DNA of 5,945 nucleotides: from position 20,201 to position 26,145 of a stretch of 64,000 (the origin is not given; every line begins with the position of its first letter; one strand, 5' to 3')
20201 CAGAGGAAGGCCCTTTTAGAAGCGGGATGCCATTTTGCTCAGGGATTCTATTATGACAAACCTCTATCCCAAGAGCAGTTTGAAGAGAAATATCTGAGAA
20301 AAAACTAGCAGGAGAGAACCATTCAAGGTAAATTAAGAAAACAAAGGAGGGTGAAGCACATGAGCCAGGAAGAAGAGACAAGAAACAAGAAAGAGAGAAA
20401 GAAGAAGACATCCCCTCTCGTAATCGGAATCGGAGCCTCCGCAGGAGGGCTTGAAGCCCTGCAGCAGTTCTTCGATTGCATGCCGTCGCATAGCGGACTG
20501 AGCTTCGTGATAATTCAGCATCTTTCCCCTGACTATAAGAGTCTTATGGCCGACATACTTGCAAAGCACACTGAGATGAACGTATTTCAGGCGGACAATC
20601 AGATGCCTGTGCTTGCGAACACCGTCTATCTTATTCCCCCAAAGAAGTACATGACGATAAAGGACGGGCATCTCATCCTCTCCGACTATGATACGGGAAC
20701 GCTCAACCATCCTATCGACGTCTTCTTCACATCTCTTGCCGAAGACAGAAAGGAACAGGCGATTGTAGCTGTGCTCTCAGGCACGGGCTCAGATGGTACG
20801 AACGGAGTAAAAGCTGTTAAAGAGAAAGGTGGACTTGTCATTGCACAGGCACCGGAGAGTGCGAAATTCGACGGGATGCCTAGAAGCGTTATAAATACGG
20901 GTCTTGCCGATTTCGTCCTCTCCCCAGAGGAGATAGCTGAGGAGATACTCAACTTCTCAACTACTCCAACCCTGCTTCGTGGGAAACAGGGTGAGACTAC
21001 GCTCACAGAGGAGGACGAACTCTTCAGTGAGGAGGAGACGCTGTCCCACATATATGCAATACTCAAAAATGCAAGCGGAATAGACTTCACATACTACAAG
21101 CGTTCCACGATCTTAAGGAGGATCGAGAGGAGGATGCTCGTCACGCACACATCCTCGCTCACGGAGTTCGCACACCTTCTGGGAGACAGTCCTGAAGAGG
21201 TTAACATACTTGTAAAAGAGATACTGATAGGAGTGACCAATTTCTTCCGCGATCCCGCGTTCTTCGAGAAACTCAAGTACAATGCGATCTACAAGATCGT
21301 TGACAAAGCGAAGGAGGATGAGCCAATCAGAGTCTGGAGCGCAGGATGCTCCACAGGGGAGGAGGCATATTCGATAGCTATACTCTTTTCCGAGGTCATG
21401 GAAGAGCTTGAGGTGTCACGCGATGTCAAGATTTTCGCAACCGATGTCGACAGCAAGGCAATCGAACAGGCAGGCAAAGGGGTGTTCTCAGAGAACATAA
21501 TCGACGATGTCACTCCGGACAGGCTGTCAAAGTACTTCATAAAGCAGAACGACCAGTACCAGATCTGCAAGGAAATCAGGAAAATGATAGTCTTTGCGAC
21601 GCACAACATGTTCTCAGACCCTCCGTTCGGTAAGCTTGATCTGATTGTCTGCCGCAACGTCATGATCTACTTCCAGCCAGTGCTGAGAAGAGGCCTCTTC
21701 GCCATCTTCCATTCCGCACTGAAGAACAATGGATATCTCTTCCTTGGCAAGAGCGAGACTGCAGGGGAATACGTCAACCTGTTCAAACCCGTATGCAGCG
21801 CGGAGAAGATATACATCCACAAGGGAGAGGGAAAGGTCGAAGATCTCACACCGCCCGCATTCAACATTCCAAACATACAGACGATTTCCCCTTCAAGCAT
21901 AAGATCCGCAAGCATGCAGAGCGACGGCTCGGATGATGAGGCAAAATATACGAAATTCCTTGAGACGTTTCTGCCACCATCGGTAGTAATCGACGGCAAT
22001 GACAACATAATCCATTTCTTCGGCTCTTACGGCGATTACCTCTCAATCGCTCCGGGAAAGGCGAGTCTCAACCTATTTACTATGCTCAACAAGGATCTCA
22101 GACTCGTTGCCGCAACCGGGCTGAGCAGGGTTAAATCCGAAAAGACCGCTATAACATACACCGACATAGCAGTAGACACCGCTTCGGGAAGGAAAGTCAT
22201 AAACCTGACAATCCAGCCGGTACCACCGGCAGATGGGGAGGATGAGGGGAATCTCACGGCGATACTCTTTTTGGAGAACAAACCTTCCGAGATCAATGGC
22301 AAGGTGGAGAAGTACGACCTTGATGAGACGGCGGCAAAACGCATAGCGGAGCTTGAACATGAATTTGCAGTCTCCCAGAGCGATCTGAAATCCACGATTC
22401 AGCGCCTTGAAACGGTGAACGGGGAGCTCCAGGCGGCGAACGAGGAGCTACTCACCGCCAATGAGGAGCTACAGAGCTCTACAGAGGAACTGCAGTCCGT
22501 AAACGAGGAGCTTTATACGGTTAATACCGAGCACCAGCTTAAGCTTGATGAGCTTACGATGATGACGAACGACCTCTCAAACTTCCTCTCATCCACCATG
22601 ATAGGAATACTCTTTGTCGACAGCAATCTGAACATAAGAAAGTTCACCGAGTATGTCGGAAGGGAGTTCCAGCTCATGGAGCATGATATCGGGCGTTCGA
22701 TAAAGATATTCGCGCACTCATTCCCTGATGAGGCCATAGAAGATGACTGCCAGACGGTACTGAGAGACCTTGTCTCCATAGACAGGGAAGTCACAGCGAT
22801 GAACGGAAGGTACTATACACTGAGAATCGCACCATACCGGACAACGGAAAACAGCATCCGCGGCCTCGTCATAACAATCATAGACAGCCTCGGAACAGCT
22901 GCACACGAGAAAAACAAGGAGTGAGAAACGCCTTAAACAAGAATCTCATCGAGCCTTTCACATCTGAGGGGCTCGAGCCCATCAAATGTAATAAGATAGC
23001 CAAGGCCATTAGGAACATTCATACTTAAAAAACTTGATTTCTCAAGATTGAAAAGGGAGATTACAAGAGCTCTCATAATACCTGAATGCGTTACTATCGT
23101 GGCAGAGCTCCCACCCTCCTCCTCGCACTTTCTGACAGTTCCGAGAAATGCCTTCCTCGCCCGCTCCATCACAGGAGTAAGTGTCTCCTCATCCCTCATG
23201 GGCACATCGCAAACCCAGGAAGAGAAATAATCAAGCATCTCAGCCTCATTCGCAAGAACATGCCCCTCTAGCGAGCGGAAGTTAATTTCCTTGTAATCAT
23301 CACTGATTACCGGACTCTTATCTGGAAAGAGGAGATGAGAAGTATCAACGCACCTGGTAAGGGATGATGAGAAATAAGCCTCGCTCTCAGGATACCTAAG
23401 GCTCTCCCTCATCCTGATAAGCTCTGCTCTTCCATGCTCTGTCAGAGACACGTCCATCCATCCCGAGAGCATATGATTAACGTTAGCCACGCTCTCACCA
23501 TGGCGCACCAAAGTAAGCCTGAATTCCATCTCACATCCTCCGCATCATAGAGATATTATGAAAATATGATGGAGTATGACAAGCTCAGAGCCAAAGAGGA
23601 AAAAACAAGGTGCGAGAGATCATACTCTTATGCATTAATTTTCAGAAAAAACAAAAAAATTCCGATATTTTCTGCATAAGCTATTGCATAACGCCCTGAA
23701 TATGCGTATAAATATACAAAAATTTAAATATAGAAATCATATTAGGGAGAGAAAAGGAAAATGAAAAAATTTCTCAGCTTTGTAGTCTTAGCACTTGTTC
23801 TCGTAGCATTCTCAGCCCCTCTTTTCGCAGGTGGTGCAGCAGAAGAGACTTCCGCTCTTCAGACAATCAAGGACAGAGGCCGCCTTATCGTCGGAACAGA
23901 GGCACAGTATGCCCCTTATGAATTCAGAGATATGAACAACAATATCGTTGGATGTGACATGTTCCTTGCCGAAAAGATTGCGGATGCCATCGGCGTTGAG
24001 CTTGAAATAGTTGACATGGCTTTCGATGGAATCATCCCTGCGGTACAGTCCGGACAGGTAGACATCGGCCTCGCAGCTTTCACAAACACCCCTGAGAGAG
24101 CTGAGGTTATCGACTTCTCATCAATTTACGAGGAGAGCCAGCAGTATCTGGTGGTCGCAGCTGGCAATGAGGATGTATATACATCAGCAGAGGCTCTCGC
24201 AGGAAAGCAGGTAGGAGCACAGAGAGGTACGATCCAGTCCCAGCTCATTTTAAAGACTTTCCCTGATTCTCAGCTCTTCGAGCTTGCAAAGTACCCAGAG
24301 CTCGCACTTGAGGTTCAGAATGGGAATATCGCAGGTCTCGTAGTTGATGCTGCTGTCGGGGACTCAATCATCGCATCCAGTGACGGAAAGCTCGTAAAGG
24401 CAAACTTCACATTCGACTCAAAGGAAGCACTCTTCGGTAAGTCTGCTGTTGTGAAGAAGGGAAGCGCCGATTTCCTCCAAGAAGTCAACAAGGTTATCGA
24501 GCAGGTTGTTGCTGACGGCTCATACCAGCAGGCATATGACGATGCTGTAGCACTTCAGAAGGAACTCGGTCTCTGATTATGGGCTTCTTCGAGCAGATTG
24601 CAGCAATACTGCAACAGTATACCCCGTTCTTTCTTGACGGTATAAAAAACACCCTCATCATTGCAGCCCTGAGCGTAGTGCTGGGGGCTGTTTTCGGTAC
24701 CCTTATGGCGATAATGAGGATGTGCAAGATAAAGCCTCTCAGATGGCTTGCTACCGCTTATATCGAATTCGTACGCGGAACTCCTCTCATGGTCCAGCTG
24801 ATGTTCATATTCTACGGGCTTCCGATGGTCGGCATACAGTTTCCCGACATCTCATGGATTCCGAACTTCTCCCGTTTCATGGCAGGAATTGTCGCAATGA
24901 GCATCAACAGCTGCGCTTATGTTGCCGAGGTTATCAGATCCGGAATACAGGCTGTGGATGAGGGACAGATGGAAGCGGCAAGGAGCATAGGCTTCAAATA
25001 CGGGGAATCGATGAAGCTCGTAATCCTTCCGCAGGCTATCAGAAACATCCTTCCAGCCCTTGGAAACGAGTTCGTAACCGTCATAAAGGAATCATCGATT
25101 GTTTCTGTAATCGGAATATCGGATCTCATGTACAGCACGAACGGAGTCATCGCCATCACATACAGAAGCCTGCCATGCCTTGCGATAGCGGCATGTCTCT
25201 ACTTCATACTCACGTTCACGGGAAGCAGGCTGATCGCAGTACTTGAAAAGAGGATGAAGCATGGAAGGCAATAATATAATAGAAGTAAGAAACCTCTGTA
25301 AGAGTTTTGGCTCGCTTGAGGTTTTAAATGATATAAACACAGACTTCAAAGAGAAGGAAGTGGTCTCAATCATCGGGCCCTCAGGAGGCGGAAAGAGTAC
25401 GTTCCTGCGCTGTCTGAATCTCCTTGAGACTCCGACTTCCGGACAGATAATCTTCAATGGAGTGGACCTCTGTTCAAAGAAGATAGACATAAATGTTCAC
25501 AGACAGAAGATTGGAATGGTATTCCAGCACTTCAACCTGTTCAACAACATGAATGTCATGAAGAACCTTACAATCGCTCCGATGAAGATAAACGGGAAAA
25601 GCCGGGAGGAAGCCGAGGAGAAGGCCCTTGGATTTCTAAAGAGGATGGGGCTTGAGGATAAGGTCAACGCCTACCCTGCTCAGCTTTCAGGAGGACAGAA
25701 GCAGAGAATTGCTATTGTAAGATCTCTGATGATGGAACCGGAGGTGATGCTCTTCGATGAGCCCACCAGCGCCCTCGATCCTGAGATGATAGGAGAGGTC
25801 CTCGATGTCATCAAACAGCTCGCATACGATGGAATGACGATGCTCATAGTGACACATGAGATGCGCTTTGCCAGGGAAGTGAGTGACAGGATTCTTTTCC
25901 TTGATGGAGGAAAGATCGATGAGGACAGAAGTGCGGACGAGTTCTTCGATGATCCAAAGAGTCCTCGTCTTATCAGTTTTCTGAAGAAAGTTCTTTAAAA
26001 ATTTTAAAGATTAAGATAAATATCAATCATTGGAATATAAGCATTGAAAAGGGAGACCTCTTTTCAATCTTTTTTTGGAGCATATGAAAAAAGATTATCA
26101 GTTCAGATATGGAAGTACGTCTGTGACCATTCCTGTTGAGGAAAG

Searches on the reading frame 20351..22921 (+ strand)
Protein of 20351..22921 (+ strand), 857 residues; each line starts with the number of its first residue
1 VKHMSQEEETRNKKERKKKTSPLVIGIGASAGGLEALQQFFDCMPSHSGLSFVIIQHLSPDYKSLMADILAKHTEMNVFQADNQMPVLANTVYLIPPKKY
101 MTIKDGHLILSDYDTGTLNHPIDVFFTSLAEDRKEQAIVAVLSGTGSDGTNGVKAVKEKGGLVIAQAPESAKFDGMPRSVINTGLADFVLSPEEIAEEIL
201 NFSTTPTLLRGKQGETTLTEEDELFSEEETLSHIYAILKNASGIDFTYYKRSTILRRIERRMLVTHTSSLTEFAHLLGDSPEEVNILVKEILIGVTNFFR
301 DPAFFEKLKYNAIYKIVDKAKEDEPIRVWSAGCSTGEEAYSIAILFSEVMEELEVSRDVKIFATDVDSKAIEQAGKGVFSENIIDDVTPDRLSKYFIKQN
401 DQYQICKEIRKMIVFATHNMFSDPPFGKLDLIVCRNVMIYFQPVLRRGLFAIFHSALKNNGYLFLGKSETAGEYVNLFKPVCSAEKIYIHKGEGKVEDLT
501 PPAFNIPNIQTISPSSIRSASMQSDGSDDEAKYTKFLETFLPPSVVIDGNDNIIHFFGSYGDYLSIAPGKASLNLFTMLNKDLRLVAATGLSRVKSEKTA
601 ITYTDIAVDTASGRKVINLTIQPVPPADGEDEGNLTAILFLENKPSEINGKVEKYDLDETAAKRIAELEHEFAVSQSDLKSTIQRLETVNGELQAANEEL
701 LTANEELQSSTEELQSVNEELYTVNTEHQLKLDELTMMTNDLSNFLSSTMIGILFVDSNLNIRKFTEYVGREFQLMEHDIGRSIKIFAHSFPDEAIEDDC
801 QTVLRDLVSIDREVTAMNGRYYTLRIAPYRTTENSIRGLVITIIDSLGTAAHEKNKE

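Call 32: search_protein_families(library=pfam, proteins=[window:20351-22921:+], max_evalue=0.00001)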
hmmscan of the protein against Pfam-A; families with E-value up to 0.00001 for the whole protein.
window:20351-22921:+ (857 aa): 4 families
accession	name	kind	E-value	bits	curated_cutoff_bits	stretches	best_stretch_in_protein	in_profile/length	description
PF01739.24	CheR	-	3.7e-58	196.6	27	1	295-481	2-189/195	CheR methyltransferase, SAM binding domain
PF01339.22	CheB_methylest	-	5.7e-58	195.9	24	1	25-199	1-174/174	CheB methylesterase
PF13596.12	PAS_10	-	6.1e-23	81.9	22.1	1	742-845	1-104/106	PAS domain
PF03705.20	CheR_N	-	5.2e-12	45.7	27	1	236-278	8-50/53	CheR methyltransferase, all-alpha domain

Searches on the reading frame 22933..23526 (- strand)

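Call 32: search_protein_families(library=pfam, proteins=[window:22933-23526:-], max_evalue=0.00001)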
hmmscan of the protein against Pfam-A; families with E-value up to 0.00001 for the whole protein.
window:22933-23526:- (197 aa): 1 family
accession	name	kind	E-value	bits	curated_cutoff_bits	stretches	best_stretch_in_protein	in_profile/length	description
PF00300.27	His_Phos_1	-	2.9e-27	96.1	21.7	1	4-183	1-183/194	Histidine phosphatase superfamily (branch 1)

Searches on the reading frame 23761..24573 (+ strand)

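Call 32: search_protein_families(library=pfam, proteins=[window:23761-24573:+], max_evalue=0.00001)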
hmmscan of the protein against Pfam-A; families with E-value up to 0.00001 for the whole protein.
window:23761-24573:+ (271 aa): 1 family
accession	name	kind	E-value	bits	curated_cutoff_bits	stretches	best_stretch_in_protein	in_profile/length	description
PF00497.25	SBP_bac_3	-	7e-36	123.4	26.4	1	42-260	1-127/132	Bacterial extracellular solute-binding proteins, family 3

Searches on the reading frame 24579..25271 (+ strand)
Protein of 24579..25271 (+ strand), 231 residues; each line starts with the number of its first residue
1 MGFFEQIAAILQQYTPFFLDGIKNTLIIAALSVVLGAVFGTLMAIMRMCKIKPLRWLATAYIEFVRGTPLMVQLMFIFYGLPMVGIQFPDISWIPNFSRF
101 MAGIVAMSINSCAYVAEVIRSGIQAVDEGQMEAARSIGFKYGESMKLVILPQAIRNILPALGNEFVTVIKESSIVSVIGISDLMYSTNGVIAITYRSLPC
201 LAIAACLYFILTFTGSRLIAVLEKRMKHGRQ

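Call 32: search_protein_families(library=pfam, proteins=[window:24579-25271:+], max_evalue=0.00001)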
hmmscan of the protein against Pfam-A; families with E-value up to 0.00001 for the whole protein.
window:24579-25271:+ (231 aa): 1 family
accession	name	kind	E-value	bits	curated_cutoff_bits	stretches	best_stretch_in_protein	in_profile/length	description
PF00528.27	BPD_transp_1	-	1.6e-23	83.8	26.4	1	36-227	1-183/184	Binding-protein-dependent transport system inner membrane component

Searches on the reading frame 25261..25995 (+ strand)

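Call 32: search_protein_families(library=pfam, proteins=[window:25261-25995:+], max_evalue=0.00001)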
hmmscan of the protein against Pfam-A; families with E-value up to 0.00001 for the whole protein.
window:25261-25995:+ (245 aa): 3 families
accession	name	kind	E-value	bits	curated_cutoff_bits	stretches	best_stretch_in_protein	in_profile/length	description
PF00005.33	ABC_tran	-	8e-35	120.9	25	1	22-170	1-137/137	ABC transporter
PF13304.12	AAA_21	-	2.7e-11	44.5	27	0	128-200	224-299/304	AAA domain, putative AbiEii toxin, Type IV TA system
PF02463.25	SMC_N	-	2.2e-07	31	40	1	26-207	19-205/220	RecF/RecN/SMC N terminal domain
